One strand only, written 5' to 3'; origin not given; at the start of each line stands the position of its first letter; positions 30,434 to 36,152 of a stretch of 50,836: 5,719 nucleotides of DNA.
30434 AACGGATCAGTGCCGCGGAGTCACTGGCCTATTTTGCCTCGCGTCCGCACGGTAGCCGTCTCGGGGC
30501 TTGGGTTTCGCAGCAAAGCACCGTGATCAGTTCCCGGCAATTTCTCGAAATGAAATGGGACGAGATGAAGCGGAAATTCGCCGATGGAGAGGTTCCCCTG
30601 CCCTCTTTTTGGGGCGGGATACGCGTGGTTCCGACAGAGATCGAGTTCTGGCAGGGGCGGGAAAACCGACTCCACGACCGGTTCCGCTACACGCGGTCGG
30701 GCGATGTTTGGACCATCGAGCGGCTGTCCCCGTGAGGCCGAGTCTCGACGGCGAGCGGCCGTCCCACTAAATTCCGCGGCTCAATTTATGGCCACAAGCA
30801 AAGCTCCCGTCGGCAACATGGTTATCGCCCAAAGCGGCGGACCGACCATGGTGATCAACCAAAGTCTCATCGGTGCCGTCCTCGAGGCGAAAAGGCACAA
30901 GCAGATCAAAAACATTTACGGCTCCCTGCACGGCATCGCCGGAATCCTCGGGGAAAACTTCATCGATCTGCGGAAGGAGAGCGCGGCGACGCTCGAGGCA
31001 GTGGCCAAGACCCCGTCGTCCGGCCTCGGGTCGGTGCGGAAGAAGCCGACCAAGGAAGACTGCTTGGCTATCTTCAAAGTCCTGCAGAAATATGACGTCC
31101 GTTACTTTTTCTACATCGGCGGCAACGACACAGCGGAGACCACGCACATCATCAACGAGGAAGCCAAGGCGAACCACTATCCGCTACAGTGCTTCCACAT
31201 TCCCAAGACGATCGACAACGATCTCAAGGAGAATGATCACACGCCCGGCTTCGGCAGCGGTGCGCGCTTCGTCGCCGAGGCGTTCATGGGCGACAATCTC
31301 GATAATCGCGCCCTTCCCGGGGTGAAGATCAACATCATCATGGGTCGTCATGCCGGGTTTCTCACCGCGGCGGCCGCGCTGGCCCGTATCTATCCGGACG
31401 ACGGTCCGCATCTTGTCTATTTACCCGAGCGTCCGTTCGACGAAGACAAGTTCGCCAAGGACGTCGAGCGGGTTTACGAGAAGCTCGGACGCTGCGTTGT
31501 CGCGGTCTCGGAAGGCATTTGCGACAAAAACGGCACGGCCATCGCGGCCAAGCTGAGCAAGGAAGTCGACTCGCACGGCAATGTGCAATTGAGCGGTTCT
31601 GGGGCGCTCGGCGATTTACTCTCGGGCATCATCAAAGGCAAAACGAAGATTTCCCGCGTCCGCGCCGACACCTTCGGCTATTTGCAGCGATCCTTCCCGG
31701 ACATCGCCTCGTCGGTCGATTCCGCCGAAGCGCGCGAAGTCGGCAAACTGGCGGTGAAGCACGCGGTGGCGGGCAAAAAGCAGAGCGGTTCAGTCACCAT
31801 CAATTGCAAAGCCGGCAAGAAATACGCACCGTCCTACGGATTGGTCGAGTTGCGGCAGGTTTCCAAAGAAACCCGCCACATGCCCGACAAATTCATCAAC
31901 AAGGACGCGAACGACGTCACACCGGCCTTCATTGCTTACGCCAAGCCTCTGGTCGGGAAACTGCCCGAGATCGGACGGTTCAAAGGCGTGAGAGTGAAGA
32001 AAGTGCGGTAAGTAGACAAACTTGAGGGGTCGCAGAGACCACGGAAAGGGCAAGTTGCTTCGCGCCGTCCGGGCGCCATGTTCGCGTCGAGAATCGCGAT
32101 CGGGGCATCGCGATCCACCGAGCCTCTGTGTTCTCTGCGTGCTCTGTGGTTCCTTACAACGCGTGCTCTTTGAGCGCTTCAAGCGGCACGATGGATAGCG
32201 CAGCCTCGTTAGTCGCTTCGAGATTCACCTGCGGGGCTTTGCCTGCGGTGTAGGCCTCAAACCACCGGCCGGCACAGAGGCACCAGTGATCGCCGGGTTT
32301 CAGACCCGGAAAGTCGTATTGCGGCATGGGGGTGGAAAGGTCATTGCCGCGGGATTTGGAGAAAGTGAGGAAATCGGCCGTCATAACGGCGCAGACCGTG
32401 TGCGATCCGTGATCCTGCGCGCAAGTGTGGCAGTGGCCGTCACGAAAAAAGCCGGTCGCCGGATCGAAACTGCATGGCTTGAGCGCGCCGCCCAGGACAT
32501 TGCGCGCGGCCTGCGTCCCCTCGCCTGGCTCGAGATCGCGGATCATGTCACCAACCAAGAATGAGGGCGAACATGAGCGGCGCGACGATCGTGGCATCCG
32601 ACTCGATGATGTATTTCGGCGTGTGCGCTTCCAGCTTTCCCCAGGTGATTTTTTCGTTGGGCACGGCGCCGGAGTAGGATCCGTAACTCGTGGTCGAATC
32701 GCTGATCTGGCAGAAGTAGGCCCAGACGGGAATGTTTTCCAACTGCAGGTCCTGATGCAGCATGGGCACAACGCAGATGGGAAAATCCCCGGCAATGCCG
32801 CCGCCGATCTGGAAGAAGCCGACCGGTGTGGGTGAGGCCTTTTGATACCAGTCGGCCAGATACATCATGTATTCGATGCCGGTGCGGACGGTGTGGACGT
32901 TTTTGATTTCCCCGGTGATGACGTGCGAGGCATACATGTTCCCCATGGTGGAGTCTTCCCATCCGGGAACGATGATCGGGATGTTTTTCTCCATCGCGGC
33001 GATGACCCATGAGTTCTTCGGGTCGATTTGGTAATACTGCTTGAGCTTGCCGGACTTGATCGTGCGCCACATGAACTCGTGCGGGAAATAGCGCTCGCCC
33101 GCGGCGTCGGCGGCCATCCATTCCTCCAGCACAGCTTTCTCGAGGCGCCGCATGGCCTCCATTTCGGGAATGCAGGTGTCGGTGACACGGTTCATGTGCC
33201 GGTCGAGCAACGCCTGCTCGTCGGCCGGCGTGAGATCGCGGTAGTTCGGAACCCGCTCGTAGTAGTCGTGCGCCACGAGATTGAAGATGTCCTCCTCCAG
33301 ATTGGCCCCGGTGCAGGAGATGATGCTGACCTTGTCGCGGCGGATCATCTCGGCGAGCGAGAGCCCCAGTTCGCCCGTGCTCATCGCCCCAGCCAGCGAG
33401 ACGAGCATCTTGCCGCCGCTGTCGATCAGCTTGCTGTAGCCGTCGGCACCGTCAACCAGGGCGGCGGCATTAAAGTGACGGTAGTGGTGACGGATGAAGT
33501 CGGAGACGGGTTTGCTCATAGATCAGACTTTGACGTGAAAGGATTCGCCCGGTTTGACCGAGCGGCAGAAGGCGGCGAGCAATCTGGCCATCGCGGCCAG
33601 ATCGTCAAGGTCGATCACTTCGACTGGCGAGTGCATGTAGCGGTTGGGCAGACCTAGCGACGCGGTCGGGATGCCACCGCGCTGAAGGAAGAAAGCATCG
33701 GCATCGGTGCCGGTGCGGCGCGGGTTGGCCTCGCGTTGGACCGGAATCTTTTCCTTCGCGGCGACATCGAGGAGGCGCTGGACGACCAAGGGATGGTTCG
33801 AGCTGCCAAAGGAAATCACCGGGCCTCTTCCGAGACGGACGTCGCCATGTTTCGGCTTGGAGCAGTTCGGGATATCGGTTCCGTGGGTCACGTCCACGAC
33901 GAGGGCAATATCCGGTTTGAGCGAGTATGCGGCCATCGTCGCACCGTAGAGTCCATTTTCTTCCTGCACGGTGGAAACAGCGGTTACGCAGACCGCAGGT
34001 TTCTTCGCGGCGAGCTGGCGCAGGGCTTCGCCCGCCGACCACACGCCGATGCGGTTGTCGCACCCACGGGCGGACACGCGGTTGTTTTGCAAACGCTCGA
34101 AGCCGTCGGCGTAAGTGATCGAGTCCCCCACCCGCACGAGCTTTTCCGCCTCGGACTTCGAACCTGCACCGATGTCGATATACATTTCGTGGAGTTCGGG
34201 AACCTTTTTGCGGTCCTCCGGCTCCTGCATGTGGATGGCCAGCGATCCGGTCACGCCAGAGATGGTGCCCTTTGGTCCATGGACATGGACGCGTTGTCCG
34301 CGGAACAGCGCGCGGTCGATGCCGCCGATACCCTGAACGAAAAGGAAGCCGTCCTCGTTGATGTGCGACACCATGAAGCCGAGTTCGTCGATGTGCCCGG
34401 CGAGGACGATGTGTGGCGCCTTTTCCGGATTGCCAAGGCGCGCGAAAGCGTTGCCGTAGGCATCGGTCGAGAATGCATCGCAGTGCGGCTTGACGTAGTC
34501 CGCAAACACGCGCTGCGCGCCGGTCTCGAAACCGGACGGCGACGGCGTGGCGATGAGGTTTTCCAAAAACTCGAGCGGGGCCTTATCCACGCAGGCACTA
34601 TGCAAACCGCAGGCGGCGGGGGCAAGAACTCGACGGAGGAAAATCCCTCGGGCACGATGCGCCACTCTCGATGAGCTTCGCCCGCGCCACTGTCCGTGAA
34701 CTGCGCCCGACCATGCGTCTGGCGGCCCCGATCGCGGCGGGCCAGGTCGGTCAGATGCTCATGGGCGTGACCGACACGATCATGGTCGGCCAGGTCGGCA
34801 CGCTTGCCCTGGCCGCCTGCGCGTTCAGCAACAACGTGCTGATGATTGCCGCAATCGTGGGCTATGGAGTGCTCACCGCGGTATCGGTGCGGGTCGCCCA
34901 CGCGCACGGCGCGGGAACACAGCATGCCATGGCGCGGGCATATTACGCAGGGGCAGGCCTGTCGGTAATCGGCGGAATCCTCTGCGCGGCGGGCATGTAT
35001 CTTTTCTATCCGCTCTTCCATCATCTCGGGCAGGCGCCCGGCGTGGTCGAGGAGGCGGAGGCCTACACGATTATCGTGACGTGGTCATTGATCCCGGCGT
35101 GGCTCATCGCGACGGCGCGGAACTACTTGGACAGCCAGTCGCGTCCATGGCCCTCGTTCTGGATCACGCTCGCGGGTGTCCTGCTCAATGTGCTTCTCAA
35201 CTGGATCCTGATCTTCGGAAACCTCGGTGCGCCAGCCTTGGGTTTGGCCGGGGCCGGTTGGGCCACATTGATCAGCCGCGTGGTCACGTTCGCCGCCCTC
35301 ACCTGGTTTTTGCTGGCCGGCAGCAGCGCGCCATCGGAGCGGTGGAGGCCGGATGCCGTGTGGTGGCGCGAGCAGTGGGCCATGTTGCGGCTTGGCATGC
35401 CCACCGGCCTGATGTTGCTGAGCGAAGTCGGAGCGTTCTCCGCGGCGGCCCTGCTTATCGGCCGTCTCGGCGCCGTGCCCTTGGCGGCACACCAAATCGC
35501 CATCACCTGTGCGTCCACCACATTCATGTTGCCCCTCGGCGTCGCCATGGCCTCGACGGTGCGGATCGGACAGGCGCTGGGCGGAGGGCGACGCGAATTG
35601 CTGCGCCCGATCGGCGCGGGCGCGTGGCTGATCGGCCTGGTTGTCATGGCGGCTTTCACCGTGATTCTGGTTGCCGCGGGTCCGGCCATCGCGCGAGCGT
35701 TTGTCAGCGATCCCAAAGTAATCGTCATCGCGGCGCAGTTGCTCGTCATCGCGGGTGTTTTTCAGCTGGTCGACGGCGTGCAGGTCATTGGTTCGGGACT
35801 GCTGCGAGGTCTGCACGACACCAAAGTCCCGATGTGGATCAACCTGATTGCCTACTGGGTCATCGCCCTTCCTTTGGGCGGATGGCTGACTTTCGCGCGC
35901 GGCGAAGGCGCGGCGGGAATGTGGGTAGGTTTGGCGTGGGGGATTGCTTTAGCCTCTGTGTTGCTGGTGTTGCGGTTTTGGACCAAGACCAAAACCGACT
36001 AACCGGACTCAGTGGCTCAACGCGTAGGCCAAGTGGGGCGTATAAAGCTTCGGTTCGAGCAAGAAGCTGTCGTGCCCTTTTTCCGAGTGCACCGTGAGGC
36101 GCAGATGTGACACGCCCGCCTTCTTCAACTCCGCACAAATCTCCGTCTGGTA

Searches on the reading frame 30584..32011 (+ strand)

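Call 43: search_protein_families(library=pfam, proteins=[window:30584-32011:+], max_evalue=0.00001)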
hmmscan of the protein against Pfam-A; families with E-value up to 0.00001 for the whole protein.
window:30584-32011:+ (475 aa): 1 family
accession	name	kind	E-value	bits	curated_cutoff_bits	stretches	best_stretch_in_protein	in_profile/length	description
PF00365.25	PFK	-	1.5e-44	152.9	30.9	1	79-392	2-275/277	Phosphofructokinase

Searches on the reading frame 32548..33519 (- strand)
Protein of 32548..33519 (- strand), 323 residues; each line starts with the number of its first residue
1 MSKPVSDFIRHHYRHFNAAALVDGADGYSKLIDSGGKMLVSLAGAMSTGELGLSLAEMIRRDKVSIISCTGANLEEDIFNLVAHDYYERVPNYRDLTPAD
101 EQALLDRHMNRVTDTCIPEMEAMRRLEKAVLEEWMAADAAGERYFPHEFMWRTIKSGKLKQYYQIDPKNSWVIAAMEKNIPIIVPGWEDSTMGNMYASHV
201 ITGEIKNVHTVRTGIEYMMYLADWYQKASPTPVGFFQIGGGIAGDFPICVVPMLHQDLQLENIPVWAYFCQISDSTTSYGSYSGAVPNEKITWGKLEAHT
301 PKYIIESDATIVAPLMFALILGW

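Call 43: search_protein_families(library=pfam, proteins=[window:32548-33519:-], max_evalue=0.00001)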
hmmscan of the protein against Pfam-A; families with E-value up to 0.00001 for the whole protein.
window:32548-33519:- (323 aa): 1 family
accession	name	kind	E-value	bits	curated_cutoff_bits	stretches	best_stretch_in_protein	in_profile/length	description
PF01916.23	DS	-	2.2e-38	132.6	27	1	16-318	11-286/288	Deoxyhypusine synthase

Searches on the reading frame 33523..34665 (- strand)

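Call 43: search_protein_families(library=pfam, proteins=[window:33523-34665:-], max_evalue=0.00001)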
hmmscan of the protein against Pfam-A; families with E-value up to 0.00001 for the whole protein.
window:33523-34665:- (380 aa): 3 families
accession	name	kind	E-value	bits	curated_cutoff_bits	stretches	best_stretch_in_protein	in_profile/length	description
PF05343.19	Peptidase_M42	-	1.1e-86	291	23.2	1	71-362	1-292/292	M42 glutamyl aminopeptidase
PF01546.33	Peptidase_M20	-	2.1e-09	38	24.6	1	194-367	25-204/206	Peptidase family M20/M25/M40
PF02127.20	Peptidase_M18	-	3.4e-06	26.6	24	0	257-366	315-431/432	Aminopeptidase I zinc metalloprotease (M18)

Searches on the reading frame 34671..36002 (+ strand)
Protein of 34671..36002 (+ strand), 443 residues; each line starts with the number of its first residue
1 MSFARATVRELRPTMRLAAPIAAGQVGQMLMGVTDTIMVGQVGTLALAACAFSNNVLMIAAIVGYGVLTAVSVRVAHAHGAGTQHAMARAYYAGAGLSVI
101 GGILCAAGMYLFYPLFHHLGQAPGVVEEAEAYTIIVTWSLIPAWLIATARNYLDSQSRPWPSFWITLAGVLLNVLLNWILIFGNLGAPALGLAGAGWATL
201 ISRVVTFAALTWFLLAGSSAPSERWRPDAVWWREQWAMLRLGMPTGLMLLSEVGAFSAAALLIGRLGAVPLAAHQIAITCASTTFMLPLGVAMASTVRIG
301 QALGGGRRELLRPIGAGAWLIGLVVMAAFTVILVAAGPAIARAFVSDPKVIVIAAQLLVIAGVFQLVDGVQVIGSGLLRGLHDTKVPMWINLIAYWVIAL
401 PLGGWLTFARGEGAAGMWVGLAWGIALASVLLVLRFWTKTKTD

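Call 43: search_protein_families(library=pfam, proteins=[window:34671-36002:+], max_evalue=0.00001)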
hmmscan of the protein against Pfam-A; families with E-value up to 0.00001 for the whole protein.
window:34671-36002:+ (443 aa): 1 family
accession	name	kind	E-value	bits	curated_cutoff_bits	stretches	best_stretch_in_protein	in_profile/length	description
PF01554.23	MatE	-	4.5e-54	182.9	24.9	2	244-403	1-159/161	MatE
